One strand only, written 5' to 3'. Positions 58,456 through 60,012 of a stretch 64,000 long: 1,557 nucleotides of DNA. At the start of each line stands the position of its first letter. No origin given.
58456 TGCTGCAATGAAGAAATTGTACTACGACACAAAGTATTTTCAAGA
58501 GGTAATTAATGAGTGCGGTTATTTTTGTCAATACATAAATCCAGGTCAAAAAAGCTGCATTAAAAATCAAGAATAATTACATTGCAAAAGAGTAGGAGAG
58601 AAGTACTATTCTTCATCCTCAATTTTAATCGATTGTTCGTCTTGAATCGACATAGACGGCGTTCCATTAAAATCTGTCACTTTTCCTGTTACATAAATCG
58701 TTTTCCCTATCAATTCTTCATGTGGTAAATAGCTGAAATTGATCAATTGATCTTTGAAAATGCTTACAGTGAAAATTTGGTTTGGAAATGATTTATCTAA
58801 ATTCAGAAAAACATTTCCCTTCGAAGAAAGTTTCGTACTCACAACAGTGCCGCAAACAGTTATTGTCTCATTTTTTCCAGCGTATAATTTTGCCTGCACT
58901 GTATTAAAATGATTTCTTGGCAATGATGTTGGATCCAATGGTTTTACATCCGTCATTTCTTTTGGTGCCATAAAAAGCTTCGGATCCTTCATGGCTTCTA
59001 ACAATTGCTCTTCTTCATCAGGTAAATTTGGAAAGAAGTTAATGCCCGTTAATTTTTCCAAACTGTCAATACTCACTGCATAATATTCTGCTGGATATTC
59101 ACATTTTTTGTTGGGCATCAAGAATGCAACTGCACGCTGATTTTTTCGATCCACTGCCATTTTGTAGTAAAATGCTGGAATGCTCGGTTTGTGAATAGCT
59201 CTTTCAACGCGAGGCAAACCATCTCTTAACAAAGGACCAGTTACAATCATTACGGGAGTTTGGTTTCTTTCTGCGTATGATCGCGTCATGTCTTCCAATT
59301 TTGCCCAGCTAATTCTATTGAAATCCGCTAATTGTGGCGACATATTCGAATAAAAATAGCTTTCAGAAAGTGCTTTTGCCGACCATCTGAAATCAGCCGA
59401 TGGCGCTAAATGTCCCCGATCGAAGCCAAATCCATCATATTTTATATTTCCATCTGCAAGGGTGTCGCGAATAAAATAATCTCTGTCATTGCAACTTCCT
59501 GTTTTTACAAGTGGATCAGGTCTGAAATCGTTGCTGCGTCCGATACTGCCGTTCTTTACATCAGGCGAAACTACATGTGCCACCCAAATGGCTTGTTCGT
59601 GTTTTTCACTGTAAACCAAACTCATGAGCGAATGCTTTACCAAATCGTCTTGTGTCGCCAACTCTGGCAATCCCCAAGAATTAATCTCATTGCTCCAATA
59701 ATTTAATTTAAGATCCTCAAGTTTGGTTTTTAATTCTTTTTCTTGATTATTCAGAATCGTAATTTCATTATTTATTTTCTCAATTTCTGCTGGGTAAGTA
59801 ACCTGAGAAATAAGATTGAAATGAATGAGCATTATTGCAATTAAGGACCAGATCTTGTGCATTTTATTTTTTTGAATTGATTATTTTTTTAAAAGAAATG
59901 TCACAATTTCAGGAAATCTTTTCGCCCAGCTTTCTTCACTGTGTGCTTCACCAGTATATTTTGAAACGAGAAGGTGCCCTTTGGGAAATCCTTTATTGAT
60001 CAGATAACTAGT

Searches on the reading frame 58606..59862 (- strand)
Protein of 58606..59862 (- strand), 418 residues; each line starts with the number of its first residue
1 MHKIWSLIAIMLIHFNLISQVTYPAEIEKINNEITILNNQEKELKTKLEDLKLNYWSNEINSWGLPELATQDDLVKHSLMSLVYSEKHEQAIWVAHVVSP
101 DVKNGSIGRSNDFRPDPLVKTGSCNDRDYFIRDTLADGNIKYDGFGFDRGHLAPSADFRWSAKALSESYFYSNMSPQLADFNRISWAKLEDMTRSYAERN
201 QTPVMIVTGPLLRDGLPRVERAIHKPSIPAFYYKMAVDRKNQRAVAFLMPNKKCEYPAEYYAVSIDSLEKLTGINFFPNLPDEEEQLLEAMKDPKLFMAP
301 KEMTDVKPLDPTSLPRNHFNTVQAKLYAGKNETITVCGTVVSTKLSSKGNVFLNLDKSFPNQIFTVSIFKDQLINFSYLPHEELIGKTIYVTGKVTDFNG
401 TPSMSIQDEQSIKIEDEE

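Call 87: search_protein_families(library=pfam, proteins=[window:58606-59862:-], max_evalue=0.00001)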
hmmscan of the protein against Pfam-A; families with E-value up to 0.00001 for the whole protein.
window:58606-59862:- (418 aa): 1 family
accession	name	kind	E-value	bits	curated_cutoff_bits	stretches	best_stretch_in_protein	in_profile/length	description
PF01223.29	Endonuclease_NS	-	2.8e-47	161.7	23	1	71-282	15-222/223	DNA/RNA non-specific endonuclease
